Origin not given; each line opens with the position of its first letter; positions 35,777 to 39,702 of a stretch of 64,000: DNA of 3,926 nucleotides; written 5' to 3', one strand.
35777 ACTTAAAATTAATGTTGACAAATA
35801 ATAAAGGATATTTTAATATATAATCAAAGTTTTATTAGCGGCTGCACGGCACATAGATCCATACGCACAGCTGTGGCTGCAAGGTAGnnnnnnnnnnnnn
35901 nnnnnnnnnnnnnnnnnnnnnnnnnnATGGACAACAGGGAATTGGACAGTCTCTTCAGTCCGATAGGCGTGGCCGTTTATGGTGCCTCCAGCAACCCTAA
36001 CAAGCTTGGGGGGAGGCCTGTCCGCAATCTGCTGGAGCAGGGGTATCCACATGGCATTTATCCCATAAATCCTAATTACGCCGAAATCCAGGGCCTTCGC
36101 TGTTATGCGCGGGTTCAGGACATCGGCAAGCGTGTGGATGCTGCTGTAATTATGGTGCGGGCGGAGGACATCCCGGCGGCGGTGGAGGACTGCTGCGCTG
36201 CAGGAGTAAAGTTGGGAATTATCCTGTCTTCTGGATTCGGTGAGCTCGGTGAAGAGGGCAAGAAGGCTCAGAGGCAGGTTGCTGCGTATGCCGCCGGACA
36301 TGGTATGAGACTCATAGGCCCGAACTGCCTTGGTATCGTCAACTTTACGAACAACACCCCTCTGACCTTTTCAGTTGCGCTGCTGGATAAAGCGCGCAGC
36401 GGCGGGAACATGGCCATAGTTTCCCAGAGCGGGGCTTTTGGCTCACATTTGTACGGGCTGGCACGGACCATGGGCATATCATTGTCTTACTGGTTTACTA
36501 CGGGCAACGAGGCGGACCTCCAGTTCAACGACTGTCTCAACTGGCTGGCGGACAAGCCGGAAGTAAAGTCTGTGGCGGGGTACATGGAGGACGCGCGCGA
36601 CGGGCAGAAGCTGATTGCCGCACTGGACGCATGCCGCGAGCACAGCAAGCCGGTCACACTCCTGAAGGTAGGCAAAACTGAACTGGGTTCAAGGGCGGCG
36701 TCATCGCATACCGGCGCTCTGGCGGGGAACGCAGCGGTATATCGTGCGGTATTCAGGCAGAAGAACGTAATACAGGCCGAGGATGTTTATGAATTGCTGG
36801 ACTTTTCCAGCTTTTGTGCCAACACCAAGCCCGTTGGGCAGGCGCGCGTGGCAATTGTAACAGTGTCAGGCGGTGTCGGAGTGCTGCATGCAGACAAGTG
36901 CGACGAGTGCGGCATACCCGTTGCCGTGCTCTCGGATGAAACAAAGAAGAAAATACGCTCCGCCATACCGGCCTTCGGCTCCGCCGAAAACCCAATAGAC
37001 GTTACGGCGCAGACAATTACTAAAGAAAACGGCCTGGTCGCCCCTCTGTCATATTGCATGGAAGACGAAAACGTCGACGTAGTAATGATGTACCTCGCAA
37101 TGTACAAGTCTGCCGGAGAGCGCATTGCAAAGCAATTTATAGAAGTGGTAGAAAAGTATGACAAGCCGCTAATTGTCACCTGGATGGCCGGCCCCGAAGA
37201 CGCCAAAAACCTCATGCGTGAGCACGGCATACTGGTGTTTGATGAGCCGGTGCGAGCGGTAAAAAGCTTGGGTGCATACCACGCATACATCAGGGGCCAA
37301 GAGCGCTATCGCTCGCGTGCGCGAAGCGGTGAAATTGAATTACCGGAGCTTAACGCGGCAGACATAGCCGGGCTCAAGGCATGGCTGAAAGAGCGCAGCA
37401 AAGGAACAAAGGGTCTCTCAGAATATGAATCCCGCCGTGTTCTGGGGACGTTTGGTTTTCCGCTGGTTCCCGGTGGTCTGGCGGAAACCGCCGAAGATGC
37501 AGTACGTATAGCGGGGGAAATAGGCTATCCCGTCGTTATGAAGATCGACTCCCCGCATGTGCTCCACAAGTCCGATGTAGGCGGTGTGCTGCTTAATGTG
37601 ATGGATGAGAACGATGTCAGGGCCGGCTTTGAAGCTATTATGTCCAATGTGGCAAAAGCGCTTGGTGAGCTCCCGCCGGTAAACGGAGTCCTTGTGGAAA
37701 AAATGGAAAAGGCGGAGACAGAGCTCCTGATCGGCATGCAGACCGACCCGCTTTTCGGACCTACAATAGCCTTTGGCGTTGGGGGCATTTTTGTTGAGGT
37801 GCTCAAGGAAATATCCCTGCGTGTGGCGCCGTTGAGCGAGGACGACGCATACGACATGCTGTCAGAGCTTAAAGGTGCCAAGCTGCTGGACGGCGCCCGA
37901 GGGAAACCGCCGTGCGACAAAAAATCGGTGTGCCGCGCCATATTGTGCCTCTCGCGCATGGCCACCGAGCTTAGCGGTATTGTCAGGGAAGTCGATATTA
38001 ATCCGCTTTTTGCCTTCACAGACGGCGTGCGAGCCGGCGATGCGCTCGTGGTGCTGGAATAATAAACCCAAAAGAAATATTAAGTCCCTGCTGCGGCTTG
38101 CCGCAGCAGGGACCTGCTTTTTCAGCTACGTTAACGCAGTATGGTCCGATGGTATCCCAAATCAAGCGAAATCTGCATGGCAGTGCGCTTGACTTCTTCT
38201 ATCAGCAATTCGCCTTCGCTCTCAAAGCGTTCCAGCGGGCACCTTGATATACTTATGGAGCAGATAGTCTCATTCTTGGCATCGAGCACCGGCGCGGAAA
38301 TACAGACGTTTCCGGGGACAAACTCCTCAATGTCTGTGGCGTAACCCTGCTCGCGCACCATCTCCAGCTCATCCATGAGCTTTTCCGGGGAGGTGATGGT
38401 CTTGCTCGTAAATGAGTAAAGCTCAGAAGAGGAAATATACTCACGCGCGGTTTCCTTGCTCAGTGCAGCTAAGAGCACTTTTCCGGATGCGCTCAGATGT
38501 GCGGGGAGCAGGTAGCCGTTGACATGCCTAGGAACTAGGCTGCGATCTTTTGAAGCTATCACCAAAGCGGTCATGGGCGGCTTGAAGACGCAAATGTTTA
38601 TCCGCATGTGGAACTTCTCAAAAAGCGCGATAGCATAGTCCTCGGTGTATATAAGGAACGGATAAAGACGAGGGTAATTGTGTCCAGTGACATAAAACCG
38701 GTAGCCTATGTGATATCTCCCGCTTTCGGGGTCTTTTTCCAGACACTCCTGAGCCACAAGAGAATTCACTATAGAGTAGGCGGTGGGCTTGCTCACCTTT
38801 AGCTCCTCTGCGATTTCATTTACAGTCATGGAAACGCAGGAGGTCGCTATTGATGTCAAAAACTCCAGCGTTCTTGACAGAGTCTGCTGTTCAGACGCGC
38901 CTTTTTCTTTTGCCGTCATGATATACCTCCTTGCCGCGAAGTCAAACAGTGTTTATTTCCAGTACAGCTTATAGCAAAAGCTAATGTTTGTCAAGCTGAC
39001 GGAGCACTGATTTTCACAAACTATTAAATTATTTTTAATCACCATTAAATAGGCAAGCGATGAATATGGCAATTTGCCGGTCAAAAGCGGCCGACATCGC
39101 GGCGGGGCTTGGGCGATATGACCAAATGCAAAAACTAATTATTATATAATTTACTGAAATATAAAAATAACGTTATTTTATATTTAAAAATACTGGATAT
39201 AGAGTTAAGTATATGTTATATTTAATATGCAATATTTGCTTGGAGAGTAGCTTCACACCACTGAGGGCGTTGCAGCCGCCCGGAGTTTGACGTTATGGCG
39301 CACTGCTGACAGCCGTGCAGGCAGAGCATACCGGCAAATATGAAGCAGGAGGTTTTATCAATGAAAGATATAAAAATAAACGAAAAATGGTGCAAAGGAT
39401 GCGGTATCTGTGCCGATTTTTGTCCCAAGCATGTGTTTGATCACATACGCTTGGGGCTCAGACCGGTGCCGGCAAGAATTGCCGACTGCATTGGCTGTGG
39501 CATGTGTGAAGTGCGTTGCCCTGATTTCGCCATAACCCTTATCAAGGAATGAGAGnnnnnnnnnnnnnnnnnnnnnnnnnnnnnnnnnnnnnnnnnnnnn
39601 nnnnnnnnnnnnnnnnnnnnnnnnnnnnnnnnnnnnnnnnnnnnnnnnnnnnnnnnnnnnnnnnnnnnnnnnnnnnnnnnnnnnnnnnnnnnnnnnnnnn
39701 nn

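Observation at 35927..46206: Archaeal-style ATP-yielding 2-hydroxy/2-oxo-acid oxidation module under IclR control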

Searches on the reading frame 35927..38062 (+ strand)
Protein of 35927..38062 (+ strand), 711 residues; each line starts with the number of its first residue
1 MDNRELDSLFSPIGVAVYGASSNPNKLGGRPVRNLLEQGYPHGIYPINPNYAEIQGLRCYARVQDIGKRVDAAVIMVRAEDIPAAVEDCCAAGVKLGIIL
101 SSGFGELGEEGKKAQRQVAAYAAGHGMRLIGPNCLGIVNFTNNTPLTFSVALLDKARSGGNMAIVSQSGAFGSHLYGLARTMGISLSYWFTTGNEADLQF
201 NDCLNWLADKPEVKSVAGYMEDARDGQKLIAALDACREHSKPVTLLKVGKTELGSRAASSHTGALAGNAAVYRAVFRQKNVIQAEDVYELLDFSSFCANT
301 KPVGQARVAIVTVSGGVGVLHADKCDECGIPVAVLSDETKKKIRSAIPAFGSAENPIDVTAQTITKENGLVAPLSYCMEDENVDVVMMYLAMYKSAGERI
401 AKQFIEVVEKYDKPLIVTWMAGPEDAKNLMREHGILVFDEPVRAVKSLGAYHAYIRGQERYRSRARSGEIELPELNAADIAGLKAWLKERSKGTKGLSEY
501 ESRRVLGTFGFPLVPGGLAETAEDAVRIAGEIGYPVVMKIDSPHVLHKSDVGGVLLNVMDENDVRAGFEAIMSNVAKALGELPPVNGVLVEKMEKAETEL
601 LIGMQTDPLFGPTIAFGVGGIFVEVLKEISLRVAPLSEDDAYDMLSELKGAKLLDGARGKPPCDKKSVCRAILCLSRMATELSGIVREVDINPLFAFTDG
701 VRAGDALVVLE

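Call 4: search_protein_families(library=pfam, proteins=[window:35927-38062:+])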
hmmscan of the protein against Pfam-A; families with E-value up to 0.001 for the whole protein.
window:35927-38062:+ (711 aa): 5 families
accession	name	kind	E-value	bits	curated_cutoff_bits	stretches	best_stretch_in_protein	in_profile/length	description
PF13549.11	ATP-grasp_5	-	1.4e-68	231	27.6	1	491-710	4-221/221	ATP-grasp domain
PF13607.11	Succ_CoA_lig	-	1.7e-46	157.9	27.4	1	160-294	2-135/138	Succinyl-CoA ligase like flavodoxin domain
PF13380.12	CoA_binding_2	-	2.7e-25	89.5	22.8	1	15-138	3-114/116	CoA binding domain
PF02629.25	CoA_binding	-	1.8e-11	45.1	22.3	1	13-102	4-96/97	CoA binding domain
PF19045.5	Ligase_CoA_2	-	8.3e-09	36.1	23.7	1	308-459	1-159/162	Ligase-CoA domain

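Call 5: search_protein_families(library=ncbifam, proteins=[window:35927-38062:+])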
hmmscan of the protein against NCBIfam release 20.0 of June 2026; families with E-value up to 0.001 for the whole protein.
window:35927-38062:+ (711 aa): 10 families
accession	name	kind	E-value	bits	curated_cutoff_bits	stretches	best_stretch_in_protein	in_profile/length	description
NF045494.1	AcCoALig_Archglob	equivalog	8.3e-140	467.3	1200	2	1-452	213-660/665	acetate--CoA ligase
NF045493.1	HydDutCoALig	equivalog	1.5e-134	450.1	1300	1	8-700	5-686/698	4-hydroxybutyrate--CoA ligase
NF045492.1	HydPropCoALig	equivalog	1.8e-123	413.3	1300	2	2-454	244-696/700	3-hydroxypropionate--CoA ligase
TIGR02717.1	AcCoA-syn-alpha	equivalog_domain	1.5e-118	396.3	567.15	1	6-452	1-444/447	acetate--CoA ligase alpha subunit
NF004230.0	PRK05678.1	equivalog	1.4e-08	34.3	336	1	53-217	47-205/291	succinate--CoA ligase subunit alpha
NF001913.0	PRK00696.1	equivalog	7.4e-07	28.5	370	1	497-706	3-214/388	ADP-forming succinate--CoA ligase subunit beta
TIGR01019.1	sucCoAalpha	subfamily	1.2e-06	28.1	353.2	1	53-264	45-248/286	succinate--CoA ligase subunit alpha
NF010623.0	PRK14016.1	subfamily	0.00012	20.3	877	1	502-577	218-288/871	cyanophycin synthetase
TIGR01016.1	sucCoAbeta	subfamily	0.00013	21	375.55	0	497-607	3-115/386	succinate-CoA ligase subunit beta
NF005525.0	PRK07178.1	equivalog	0.0009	18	768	0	500-581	116-193/471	acetyl-CoA carboxylase biotin carboxylase subunit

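Call 13: search_solved_structures(query=window:35927-38062:+, max_evalue=0.00001)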
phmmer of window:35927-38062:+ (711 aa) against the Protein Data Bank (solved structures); distinct sequences matched with E-value up to 0.00001: 16.
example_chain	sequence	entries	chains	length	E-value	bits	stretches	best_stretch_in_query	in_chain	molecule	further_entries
8wzu_A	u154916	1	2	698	3e-109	369.6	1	9-700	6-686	4-hydroxybutyrate--CoA ligase [ADP-forming]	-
9y43_A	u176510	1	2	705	1.4e-101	344.2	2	5-453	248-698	3-hydroxypropionate--CoA ligase [ADP-forming]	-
2csu_A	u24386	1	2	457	9.9e-82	278.6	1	6-444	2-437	457aa long hypothetical protein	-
4xyl_A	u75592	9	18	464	1.7e-74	254.7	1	5-459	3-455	alpha subunit of Acyl-CoA synthetase (NDP forming) | Acyl-CoA synthetase (NDP forming) | alpha subunit of acetyl-CoA synthetase (NDP forming)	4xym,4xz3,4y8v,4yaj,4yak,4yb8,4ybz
7cm9_A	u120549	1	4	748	1.2e-73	251.9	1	33-708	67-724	DMSP lyase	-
9it0_A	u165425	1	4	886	7.3e-64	219.6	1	1-699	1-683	Protein acetyltransferase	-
9isq_A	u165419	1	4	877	4.1e-62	213.8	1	6-699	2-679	Protein acetyltransferase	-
4xyl_B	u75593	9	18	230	8.6e-54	186.3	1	486-710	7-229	beta subunit of Acyl-CoA synthetase (NDP forming) | Uncharacterized protein | beta subunit of acetyl-CoA synthetase (NDP forming)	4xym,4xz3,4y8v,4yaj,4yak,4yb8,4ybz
1wr2_A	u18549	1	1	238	1.1e-48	169.4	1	492-703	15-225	hypothetical protein PH1789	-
9isb_A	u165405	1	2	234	7.3e-22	80.8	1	491-699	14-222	Protein acetyltransferase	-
1y81_A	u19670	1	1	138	4.8e-11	45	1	15-94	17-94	conserved hypothetical protein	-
2d59_A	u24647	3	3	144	2e-08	36.4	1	14-97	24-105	hypothetical protein PH1109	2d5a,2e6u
3q9n_A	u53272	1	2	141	3.4e-08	35.6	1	14-78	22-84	CoA binding protein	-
3q9u_A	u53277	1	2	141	5.5e-08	34.9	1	14-78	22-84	CoA binding protein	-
3qa9_A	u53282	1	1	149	6.7e-08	34.6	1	14-77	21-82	CoA binding domain protein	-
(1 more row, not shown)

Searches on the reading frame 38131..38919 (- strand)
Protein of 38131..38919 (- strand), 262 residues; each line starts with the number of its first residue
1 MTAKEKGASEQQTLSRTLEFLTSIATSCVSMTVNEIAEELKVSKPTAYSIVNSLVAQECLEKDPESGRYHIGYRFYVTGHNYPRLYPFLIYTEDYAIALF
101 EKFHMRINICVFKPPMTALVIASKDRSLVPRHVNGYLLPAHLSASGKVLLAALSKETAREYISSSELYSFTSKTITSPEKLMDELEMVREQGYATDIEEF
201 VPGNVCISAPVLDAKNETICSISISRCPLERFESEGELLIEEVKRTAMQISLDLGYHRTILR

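Call 4: search_protein_families(library=pfam, proteins=[window:38131-38919:-])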
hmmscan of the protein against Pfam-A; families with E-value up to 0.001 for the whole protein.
window:38131-38919:- (262 aa): 6 families
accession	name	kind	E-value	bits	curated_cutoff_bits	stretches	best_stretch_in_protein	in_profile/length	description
PF01614.24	IclR_C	-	2e-30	106.1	24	1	134-251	56-173/174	Bacterial transcriptional regulator IclR C-terminal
PF09339.16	HTH_IclR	-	3e-07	30.6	22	1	13-64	1-52/52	IclR helix-turn-helix domain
PF12802.13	MarR_2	-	1.6e-06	28.6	27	1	27-68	20-60/61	MarR family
PF01978.25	TrmB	-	5.2e-06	26.7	25.6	1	30-75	22-61/68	Sugar-specific transcriptional regulator TrmB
PF13542.12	HTH_Tnp_ISL3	-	5.3e-05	23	27.4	1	17-55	13-51/51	Helix-turn-helix domain of transposase family ISL3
PF12728.13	HTH_17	-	0.0003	21.4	27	0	31-52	2-23/51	Helix-turn-helix domain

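Call 5: search_protein_families(library=ncbifam, proteins=[window:38131-38919:-])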
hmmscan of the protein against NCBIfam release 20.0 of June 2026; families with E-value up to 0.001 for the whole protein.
window:38131-38919:- (262 aa): 7 families
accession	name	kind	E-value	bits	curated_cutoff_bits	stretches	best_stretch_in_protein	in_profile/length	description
NF045644.1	TransRegBhcR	equivalog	4.7e-35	121.2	350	1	4-255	15-266/267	HTH-type transcriptional regulator BhcR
NF011671.1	PRK15090.1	equivalog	1.8e-25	89.6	275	1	139-257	138-256/256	DNA-binding transcriptional regulator KdgR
TIGR02431.1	pcaR_pcaU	subfamily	3.2e-24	85.6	284.75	1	12-226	6-219/248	beta-ketoadipate pathway transcriptional regulators, PcaR/PcaU/PobR family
NF008601.2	PRK11569.1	equivalog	5e-24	84.9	380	1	6-232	21-249/276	glyoxylate bypass operon transcriptional repressor IclR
NF007548.0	PRK10163.1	equivalog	1.5e-22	80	406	1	10-256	20-267/271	HTH-type transcriptional repressor AllR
NF007339.0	PRK09834.1-1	equivalog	0.00016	21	299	1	8-223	17-236/271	DNA-binding transcriptional regulator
NF047737.1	antiphage_MADS1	equivalog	0.00053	20.2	80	0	31-52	4-25/49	methylation-associated defense system helix-turn-helix domain-containing protein MAD1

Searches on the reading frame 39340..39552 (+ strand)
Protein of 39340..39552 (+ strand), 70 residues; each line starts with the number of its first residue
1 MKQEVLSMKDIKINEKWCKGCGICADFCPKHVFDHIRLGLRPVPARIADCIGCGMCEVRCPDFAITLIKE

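Call 4: search_protein_families(library=pfam, proteins=[window:39340-39552:+])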
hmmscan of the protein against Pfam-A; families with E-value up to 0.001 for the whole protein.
window:39340-39552:+ (70 aa): 14 families
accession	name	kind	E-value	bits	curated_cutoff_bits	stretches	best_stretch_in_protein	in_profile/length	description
PF00037.32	Fer4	-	4e-11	42.7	21.1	2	11-31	1-21/24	4Fe-4S binding domain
PF12838.12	Fer4_7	-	1.5e-09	38.6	27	1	18-61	2-49/52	4Fe-4S dicluster domain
PF13237.11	Fer4_10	-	1.9e-08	34.5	25.5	1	11-61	2-53/53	4Fe-4S dicluster domain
PF12797.12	Fer4_2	-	6.5e-08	32.5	24.5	1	11-29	3-21/22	4Fe-4S binding domain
PF13187.11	Fer4_9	-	7.6e-08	32.7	27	1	18-63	2-50/52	4Fe-4S dicluster domain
PF14697.11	Fer4_21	-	8.9e-08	32.6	35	0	10-30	33-53/59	4Fe-4S dicluster domain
PF25160.1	LdpA_Fe-S-bd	-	4e-07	30.2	27.6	0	10-33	20-43/49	LdpA Fe-S cluster-binding domain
PF13183.11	Fer4_8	-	3.2e-06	28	27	0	48-61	3-16/68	4Fe-4S dicluster domain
PF12837.12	Fer4_6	-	4e-06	27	25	0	12-32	3-23/24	4Fe-4S binding domain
PF13484.11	Fer4_16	-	5.1e-06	27.6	30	0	12-30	46-65/66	4Fe-4S double cluster binding domain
PF12800.12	Fer4_4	-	7.1e-06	26.4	24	0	17-29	3-15/17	4Fe-4S binding domain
PF13534.11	Fer4_17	-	3.5e-05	24.7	22.2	0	45-62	41-58/61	4Fe-4S dicluster domain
PF12798.12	Fer4_3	-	0.0001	23.3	27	0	50-61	1-12/15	4Fe-4S binding domain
PF17179.9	Fer4_22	-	0.00011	23.4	27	0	11-31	74-94/95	4Fe-4S dicluster domain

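Call 5: search_protein_families(library=ncbifam, proteins=[window:39340-39552:+])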
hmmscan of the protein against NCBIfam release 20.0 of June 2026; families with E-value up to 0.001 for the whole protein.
window:39340-39552:+ (70 aa): 44 families (the best 25 are shown)
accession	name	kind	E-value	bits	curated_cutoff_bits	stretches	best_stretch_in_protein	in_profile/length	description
NF042987.1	OGOR_delta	exception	2e-13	50.3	125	1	9-66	24-86/89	2-oxoglutarate ferredoxin oxidoreductase subunit delta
TIGR02179.1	PorD_KorD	subfamily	6.2e-11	42.3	60.05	1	9-33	48-72/78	2-oxoacid:acceptor oxidoreductase, delta subunit, pyruvate/2-ketoisovalerate family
NF007205.0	PRK09626.1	equivalog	1.5e-10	41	93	1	10-67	11-73/105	2-oxoglutarate-acceptor oxidoreductase subunit OorD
NF043039.1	HgcAB_like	equivalog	5.9e-10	39.3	285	1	9-65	293-349/350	HgcAB-like fusion protein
NF040864.1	HgcB_ferredoxin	equivalog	7e-10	38.6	99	1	10-66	8-62/93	mercury methylation ferredoxin HgcB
NF040684.1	PorD_Arch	equivalog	9.5e-10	38.4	120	1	11-35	57-81/85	pyruvate synthase subunit PorD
NF007202.0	PRK09623.1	equivalog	1.8e-08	34.6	166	1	11-33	76-98/105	3-methyl-2-oxobutanoate dehydrogenase subunit delta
NF006221.0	PRK08348.1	subfamily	3.7e-08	33.1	124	1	11-68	39-95/136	NADH-plastoquinone oxidoreductase subunit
TIGR02700.1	flavo_MJ0208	hypoth_equivalog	8.6e-08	31.7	251.35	1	10-66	142-195/234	dihydromethanopterin reductase (acceptor)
NF045763.1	PhenlGlyoxDHPadF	equivalog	2.2e-07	31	150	1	12-31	56-75/78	NADH-dependent phenylglyoxylate dehydrogenase subunit delta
NF007203.0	PRK09624.1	equivalog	2.9e-07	30.6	171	1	15-37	80-102/105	pyuvate ferredoxin oxidoreductase subunit delta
NF040612.1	F420_dehyd_FpoI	exception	4.3e-07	29.8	180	0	48-69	42-63/135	F420H2 dehydrogenase subunit FpoI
NF045790.1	OxalOxreddelta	equivalog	5.6e-07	29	230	1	12-35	285-308/316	oxalate oxidoreductase subunit delta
NF040770.1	hetero_SS_HdrA2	exception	5.8e-07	28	1100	1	12-67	573-625/777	CoB-CoM heterodisulfide reductase HdrA2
NF058577.1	FdxA_fam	equivalog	6.7e-07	29.4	65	0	11-30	31-50/52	4Fe-4S ferredoxin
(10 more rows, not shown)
